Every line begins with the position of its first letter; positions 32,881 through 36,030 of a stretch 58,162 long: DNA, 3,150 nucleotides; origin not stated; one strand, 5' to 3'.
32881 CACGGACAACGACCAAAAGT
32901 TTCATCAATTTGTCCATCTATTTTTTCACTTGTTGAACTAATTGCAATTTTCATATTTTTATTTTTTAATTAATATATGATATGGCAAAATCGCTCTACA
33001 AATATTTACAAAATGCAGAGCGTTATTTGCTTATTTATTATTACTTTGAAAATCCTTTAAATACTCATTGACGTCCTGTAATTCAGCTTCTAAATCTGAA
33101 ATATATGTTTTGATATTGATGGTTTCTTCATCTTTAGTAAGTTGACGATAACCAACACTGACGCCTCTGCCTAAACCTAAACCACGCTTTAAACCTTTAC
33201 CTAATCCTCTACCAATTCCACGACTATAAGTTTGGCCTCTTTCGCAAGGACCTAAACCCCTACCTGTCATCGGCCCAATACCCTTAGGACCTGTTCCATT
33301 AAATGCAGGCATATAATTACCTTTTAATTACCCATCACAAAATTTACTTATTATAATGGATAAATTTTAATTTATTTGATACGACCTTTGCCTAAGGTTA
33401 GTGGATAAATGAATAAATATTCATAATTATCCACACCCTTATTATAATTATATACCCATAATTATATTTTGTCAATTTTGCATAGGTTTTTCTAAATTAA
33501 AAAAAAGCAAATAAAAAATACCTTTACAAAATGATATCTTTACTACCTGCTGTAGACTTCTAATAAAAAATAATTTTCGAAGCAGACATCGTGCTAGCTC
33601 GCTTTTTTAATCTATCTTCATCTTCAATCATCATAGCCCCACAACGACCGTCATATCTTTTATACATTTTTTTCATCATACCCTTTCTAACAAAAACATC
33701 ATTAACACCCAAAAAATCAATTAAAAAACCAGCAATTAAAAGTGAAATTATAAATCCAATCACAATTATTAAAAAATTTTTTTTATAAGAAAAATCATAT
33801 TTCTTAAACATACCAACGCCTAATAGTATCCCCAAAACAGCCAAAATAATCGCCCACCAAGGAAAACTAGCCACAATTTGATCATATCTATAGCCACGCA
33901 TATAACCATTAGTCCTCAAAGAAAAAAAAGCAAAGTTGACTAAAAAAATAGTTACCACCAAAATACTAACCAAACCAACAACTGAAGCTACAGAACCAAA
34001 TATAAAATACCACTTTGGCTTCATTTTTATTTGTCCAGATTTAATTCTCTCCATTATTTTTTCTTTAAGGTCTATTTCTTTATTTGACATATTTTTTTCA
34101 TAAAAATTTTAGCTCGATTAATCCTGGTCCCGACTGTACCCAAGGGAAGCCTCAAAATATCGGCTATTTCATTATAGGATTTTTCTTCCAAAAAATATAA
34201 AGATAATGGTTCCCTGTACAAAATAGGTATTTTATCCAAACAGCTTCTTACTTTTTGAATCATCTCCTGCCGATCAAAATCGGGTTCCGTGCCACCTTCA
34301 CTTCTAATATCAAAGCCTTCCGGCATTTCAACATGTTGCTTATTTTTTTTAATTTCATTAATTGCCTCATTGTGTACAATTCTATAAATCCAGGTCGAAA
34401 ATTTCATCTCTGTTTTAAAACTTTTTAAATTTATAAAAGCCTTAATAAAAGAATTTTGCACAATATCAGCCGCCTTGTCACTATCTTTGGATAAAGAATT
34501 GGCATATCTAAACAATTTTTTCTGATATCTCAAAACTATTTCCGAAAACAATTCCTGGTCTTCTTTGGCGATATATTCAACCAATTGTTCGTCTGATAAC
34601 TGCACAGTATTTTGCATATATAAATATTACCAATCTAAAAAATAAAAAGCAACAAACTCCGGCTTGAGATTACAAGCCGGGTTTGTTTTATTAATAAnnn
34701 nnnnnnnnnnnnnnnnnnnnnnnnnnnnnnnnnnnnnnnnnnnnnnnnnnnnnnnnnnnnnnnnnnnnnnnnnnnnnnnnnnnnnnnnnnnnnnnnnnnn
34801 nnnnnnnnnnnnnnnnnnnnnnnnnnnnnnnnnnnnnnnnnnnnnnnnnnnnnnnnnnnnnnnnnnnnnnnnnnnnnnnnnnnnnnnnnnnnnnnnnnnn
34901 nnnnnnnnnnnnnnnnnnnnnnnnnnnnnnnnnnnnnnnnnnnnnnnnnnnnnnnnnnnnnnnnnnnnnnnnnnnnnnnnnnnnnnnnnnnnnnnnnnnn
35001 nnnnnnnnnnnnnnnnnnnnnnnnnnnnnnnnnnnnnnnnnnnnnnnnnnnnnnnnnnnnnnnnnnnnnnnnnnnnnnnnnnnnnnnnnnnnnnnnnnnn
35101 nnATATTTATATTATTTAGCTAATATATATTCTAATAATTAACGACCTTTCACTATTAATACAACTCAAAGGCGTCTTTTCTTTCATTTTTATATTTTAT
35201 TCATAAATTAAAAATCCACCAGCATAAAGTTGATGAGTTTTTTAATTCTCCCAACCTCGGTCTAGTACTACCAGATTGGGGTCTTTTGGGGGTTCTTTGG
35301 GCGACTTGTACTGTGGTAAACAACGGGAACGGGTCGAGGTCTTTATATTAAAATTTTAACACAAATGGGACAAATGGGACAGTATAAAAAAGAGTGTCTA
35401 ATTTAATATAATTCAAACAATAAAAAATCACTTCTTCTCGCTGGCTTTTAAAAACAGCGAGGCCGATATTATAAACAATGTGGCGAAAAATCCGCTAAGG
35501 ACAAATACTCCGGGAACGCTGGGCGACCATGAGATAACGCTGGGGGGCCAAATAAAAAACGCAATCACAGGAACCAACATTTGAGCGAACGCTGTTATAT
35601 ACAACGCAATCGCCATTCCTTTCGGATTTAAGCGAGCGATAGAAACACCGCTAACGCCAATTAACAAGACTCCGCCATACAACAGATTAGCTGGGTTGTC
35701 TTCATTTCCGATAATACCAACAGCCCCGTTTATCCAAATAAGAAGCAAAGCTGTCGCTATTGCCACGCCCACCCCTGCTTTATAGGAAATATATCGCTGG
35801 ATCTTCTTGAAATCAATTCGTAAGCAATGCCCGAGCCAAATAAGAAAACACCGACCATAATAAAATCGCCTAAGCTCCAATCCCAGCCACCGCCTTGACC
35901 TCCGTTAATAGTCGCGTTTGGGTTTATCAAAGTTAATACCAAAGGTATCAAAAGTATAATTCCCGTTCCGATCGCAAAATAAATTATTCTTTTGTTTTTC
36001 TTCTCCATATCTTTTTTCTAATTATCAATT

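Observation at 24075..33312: Nine-kb co-directional redox / iron / metal-cluster supergene block, the best candidate for an undescribed functional system in this window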

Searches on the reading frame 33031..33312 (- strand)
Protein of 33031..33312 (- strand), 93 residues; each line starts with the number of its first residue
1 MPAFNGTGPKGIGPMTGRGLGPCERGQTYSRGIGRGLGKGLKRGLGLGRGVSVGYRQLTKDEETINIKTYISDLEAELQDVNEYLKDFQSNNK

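Call 3: search_protein_families(library=pfam, proteins=[window:33031-33312:-], max_evalue=0.01)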
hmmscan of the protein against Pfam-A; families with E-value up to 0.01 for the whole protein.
window:33031-33312:- (93 aa): 1 family
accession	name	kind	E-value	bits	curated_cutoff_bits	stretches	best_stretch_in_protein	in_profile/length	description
PF17253.7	DUF5320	-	2e-17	64.6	27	1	1-87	1-98/99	Family of unknown function (DUF5320)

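Call 7: search_protein_families(library=ncbifam, proteins=[window:33031-33312:-], max_evalue=0.1)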
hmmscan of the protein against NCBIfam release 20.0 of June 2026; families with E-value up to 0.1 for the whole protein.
window:33031-33312:- (93 aa): 1 family
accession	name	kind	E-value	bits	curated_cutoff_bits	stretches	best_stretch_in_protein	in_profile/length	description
TIGR00738.1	rrf2_super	superfamily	0.084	12.8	73.3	1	49-90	59-99/132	Rrf2 family transcriptional regulator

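Call 90: find_homologous_proteins(query=window:33031-33312:-, max_evalue=0.001)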
Query window:33031-33312:- (93 aa): 32 proteins with E <= 0.001 among 112 candidates.
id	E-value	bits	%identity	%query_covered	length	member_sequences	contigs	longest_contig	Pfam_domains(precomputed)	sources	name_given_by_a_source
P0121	6.0e-55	201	100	100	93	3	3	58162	PF17253.8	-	-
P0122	4.4e-34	134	74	97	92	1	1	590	PF17253.8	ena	-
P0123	1.1e-29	120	63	97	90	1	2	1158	PF17253.8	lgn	-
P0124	1.9e-23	100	59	95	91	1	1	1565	PF17253.8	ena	-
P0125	5.2e-14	70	40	98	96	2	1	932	PF17253.8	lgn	-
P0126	6.5e-12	63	42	97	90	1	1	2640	PF17253.8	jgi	jgi:hypothetical protein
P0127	1.1e-11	63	77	28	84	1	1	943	PF17253.8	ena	-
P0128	1.0e-10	60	38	97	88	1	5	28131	PF17253.8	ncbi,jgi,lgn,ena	-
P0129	2.2e-10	59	44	95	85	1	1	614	PF17253.8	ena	-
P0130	5.3e-10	57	44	92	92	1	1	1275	PF17253.8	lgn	-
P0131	3.5e-9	55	38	92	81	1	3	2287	PF17253.8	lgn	-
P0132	5.2e-9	54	32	91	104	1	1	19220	PF17253.8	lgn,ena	-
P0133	2.0e-7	49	56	37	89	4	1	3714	PF17253.8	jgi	jgi:hypothetical protein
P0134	4.1e-7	48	74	25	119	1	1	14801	PF17253.8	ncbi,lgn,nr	ncbi:MAG: DUF5320 domain-containing protein [Candidatus Thermoplasmatota archaeon]|nr:DUF5320 domain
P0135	1.1e-6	47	39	96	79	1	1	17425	PF17253.8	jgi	-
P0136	3.3e-6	45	78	25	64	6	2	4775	PF17253.8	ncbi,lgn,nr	ncbi:MAG: DUF5320 domain-containing protein [Patescibacteria group bacterium]|nr:DUF5320 domain-cont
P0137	3.4e-6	45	74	25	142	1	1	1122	PF17253.8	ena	-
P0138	4.9e-6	45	37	95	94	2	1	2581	PF17253.8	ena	-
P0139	7.3e-6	44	74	25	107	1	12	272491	PF17253.8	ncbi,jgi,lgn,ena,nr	ncbi:MAG: DUF5320 domain-containing protein [Peptococcaceae bacterium]|jgi:hypothetical protein|nr:D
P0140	8.1e-6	44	70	25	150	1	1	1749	PF17253.8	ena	-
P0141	1.2e-5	43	78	25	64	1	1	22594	PF17253.8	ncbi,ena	-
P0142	2.0e-5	43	70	29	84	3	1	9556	PF17253.8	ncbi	ncbi:MAG: DUF5320 domain-containing protein [Bacillota bacterium]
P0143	4.8e-5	41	32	95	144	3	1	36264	PF17253.8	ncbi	ncbi:MAG: DUF5320 domain-containing protein, partial [Candidatus Saliniplasma sp.]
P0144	5.5e-5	41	83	26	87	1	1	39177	PF17253.8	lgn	-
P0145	1.0e-4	40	59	49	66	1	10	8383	PF17253.8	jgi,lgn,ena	-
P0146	1.4e-4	40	74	25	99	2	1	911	PF17253.8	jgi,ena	-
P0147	2.0e-4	39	74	25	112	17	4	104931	PF17253.8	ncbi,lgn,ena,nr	ncbi:MAG: DUF5320 domain-containing protein [Eubacteriales bacterium]|nr:DUF5320 domain-containing p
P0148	2.1e-4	39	35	94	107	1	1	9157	PF17253.8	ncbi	-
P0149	3.9e-4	39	65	25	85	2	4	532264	PF17253.8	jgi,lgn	-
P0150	5.8e-4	38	65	25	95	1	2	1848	PF17253.8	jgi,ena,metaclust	metaclust:\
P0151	5.8e-4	38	44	95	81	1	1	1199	PF17253.8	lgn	-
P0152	7.7e-4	38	67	26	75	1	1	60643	PF17253.8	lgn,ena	-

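Call 91: find_encoding_contigs(protein=P0139, flank=6000, max_places=2)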
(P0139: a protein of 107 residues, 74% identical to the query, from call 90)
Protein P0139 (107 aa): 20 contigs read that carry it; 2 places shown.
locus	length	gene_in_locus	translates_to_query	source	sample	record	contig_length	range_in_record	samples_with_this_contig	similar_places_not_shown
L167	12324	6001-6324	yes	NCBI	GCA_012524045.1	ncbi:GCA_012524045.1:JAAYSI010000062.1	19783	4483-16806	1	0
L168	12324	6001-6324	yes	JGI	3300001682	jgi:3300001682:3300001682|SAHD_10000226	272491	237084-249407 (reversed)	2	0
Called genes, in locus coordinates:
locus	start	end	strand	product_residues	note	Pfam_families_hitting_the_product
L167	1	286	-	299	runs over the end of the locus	PF02666:PS_Dcarbxylase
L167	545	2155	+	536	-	PF01476:LysM, PF07501:G5, PF01551:Peptidase_M23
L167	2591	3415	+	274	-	PF01656:CbiA, PF02374:ArsA_ATPase (weak), PF10609:ParA, PF13614:AAA_31 (weak)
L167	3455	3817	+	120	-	PF02579:Nitro_FeMo-Co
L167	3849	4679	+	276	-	PF01656:CbiA, PF10609:ParA (weak), PF13614:AAA_31 (faint), PF12838:Fer4_7 (faint), PF00037:Fer4, PF12837:Fer4_6 (weak), PF14697:Fer4_21 (faint)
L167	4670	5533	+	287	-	PF01656:CbiA, PF13614:AAA_31 (faint), PF12838:Fer4_7 (faint), PF13484:Fer4_16 (faint), PF12797:Fer4_2 (faint), PF25160:LdpA_Fe-S-bd (weak), PF00037:Fer4 (weak), PF10609:ParA (weak), +2 more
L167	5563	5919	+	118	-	PF02579:Nitro_FeMo-Co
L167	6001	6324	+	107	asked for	PF17253:DUF5320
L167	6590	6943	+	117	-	PF02001:DUF134, PF04545:Sigma70_r4 (faint)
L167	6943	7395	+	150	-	PF02001:DUF134, PF08281:Sigma70_r4_2 (faint)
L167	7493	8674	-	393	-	PF00155:Aminotran_1_2, PF00266:Aminotran_5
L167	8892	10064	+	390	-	PF00990:GGDEF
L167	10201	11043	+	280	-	PF02645:DegV, PF13684:FakA-like_C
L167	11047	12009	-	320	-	PF12728:HTH_17, PF12727:PBP_like, PF13531:SBP_bac_11 (weak)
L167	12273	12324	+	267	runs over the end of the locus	PF01547:SBP_bac_1, PF13531:SBP_bac_11, PF13343:SBP_bac_6 (weak)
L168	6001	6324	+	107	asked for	PF17253:DUF5320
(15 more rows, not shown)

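Call 92: find_encoding_contigs(protein=P0147, flank=6000, max_places=2)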
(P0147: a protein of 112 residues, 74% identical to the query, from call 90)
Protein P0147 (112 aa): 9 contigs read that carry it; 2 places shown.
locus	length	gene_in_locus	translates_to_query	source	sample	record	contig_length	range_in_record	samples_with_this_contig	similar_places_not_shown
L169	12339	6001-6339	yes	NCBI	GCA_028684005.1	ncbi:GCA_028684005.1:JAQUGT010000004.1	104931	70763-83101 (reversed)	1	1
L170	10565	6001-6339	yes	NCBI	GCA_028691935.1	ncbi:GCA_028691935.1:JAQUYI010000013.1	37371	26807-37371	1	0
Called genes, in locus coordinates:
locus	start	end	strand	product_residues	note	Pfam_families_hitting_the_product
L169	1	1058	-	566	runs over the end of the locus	-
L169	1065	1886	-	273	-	PF00005:ABC_tran, PF13304:AAA_21 (faint)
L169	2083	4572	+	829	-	PF01935:DUF87, PF05872:HerA_C (faint), PF10412:TrwB_AAD_bind (faint)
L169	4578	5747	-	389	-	PF00389:2-Hacid_dh, PF02826:2-Hacid_dh_C, PF03446:NAD_binding_2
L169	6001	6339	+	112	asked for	PF17253:DUF5320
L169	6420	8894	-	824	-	PF22666:Glyco_hydro_2_N2, PF00703:Glyco_hydro_2, PF17786:Mannosidase_ig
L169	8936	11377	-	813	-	PF06165:GH94_b-supersand, PF17167:Glyco_hydro_94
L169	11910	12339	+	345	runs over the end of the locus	PF00356:LacI, PF13377:Peripla_BP_3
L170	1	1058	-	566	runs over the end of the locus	-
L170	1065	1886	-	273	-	PF00005:ABC_tran, PF13304:AAA_21 (faint)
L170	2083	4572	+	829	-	PF01935:DUF87, PF05872:HerA_C (faint), PF10412:TrwB_AAD_bind (faint)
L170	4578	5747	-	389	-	PF00389:2-Hacid_dh, PF02826:2-Hacid_dh_C, PF03446:NAD_binding_2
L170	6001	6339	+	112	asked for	PF17253:DUF5320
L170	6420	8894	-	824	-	PF22666:Glyco_hydro_2_N2, PF00703:Glyco_hydro_2, PF17786:Mannosidase_ig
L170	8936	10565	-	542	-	PF17167:Glyco_hydro_94, PF22422:MGH1-like_GH (faint)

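Call 93: find_encoding_contigs(protein=P0134, flank=6000, max_places=1)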
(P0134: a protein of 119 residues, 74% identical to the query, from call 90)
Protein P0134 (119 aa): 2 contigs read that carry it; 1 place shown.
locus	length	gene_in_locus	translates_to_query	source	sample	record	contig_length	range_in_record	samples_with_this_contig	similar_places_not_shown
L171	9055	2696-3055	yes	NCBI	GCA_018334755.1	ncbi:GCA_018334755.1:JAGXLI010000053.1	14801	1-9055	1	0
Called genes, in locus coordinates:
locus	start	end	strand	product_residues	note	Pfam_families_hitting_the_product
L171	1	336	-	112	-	?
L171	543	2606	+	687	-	PF00149:Metallophos, PF12850:Metallophos_2 (weak)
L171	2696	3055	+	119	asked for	PF17253:DUF5320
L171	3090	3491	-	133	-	PF02566:OsmC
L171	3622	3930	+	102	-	PF02001:DUF134, PF08281:Sigma70_r4_2 (faint)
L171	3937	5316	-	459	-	PF02629:CoA_binding, PF13380:CoA_binding_2, PF13607:Succ_CoA_lig, PF19045:Ligase_CoA_2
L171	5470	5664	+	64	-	PF00313:CSD, PF08206:OB_RNB (weak)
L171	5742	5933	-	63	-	-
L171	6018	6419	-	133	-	-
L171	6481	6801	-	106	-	PF09851:SHOCT (weak)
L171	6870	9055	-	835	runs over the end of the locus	PF00403:HMA, PF19803:DUF6286 (faint), PF00403:HMA, PF00122:E1-E2_ATPase, PF00702:Hydrolase, PF08282:Hydrolase_3 (faint)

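Call 97: find_encoding_contigs(protein=P0149, flank=5000, max_places=1)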
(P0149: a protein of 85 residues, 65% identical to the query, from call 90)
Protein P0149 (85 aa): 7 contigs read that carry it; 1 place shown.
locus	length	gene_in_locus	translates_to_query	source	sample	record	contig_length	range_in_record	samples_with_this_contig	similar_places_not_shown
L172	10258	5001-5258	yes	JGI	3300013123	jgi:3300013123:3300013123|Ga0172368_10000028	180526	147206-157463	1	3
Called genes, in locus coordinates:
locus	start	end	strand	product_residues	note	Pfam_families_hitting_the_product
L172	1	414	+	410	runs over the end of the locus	PF13439:Glyco_transf_4, PF13579:Glyco_trans_4_4, PF00534:Glycos_transf_1, PF13692:Glyco_trans_1_4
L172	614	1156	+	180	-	PF00132:Hexapep, PF14602:Hexapep_2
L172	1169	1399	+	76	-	-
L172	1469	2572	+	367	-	PF01757:Acyl_transf_3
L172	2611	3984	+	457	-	PF02397:Bac_transf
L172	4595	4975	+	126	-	PF03551:PadR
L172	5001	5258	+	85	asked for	PF17253:DUF5320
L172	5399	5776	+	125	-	PF02579:Nitro_FeMo-Co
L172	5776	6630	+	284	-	PF01656:CbiA, PF10609:ParA, PF00037:Fer4 (weak), PF13237:Fer4_10 (weak), PF14697:Fer4_21, PF13187:Fer4_9 (weak), PF25160:LdpA_Fe-S-bd (weak), PF00037:Fer4 (weak), +5 more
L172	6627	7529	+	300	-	PF01656:CbiA, PF10609:ParA (faint), PF13614:AAA_31 (faint), PF12838:Fer4_7 (faint), PF13484:Fer4_16 (faint), PF13237:Fer4_10 (weak), PF13187:Fer4_9 (weak), PF14697:Fer4_21, +3 more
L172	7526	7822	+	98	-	PF01883:FeS_assembly_P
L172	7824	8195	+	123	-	PF02579:Nitro_FeMo-Co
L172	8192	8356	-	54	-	-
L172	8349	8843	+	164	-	PF00037:Fer4 (weak), PF12797:Fer4_2 (faint), PF13237:Fer4_10 (weak), PF14697:Fer4_21, PF12838:Fer4_7, PF13187:Fer4_9 (weak), PF12837:Fer4_6 (weak), PF00037:Fer4 (weak), +3 more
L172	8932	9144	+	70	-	-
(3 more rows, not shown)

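Call 98: find_encoding_contigs(protein=P0142, flank=5000, max_places=1)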
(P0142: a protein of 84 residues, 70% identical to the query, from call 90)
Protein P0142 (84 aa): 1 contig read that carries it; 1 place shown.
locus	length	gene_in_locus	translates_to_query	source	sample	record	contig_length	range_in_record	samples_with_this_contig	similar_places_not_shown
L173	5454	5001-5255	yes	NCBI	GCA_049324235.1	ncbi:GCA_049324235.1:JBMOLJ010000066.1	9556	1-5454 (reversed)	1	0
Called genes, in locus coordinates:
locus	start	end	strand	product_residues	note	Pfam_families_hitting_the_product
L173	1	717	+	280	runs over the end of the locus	PF13490:zf-HC2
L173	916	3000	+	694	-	PF00009:GTP_EFTU, PF22042:EF-G_D2, PF03144:GTP_EFTU_D2, PF14492:EFG_III, PF03764:EFG_IV, PF00679:EFG_C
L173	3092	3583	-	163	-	PF03358:FMN_red (weak), PF12641:Flavodoxin_3 (faint), PF12682:Flavodoxin_4, PF12724:Flavodoxin_5 (faint)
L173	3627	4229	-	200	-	PF00440:TetR_N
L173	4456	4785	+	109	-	PF00936:BMC (weak)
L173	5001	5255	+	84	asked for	PF17253:DUF5320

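Call 99: find_encoding_contigs(protein=P0143, flank=5000, max_places=1)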
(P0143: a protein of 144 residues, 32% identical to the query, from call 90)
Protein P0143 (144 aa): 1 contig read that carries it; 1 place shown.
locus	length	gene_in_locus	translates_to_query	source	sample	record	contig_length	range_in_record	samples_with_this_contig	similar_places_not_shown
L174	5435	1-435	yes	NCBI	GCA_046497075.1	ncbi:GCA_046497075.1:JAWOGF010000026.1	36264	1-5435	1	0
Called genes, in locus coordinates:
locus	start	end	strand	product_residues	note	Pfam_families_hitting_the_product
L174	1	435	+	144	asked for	PF17253:DUF5320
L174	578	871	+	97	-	PF02001:DUF134, PF08281:Sigma70_r4_2 (weak)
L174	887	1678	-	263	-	PF13207:AAA_17 (faint), PF00406:ADK, PF05191:ADK_lid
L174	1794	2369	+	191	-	PF01558:POR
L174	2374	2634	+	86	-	PF12837:Fer4_6, PF13237:Fer4_10, PF14697:Fer4_21, PF12838:Fer4_7, PF13187:Fer4_9 (weak), PF00037:Fer4, PF12797:Fer4_2 (weak), PF12837:Fer4_6 (weak), +2 more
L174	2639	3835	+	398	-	PF01855:POR_N, PF02780:Transketolase_C, PF17147:PFOR_II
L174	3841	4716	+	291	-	PF02775:TPP_enzyme_C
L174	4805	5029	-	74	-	-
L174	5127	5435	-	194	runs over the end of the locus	PF01728:FtsJ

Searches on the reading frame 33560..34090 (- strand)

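Call 4: search_protein_families(library=pfam, proteins=[window:33560-34090:-], max_evalue=0.01)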
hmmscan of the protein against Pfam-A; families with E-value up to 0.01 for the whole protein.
window:33560-34090:- (176 aa): 0 families

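Call 27: search_protein_families(library=pfam, proteins=[window:33560-34090:-], max_evalue=5)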
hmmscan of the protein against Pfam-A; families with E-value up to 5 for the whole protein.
window:33560-34090:- (176 aa): 9 families
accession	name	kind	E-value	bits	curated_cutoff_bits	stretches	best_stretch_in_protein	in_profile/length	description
PF11381.13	DUF3185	-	0.01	16.2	25.3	1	14-42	30-58/59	Protein of unknown function (DUF3185)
PF02687.27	FtsX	-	0.02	15.4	25.5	2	103-127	49-73/120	FtsX-like permease C-terminal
PF09527.15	ATPase_gene1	-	0.023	15.2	26.6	1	63-92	19-48/54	Putative F0F1-ATPase subunit Ca2+/Mg2+ transporter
PF20040.4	DUF6442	-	0.052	14.2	25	1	33-124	24-95/102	Family of unknown function (DUF6442)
PF11992.13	TgpA_N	-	0.14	11.5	30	1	72-123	13-65/333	TgpA N-terminal domain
PF07331.16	TctB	-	0.49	11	29.1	1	40-128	5-90/137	Tripartite tricarboxylate transporter TctB family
PF14654.11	Epiglycanin_C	-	1.3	9.7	27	1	23-62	14-52/91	Mucin, cleavage site, TM and cytoplasmic tail region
PF13567.11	DUF4131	-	2.7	8.1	31.6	1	75-121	4-47/165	Domain of unknown function (DUF4131)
PF01769.21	MgtE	-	3.4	8.4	27.6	0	12-90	19-91/125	Divalent cation transporter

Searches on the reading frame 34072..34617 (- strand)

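Call 4: search_protein_families(library=pfam, proteins=[window:34072-34617:-], max_evalue=0.01)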
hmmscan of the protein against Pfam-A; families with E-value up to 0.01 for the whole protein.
window:34072-34617:- (181 aa): 3 families
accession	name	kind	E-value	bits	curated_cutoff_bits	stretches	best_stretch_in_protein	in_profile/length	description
PF04542.20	Sigma70_r2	-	1.9e-15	56.8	24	1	28-93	2-69/71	Sigma-70 region 2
PF08281.18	Sigma70_r4_2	-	3.9e-12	46.1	25.7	1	121-170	2-51/54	Sigma-70, region 4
PF04545.22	Sigma70_r4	-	5.2e-06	26.3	24.1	1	128-169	3-44/50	Sigma-70, region 4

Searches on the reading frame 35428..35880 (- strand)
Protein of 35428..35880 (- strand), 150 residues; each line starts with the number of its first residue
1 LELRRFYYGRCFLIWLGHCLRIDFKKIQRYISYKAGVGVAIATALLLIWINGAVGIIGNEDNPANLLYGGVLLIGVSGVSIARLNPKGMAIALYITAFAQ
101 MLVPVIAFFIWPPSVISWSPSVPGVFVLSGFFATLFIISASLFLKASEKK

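Call 27: search_protein_families(library=pfam, proteins=[window:35428-35880:-], max_evalue=5)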
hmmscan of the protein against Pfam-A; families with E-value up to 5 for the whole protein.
window:35428-35880:- (150 aa): 1 family
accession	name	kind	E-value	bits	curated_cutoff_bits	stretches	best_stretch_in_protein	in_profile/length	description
PF14141.11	YqzM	-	0.21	12.1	27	1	121-139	17-35/42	YqzM-like protein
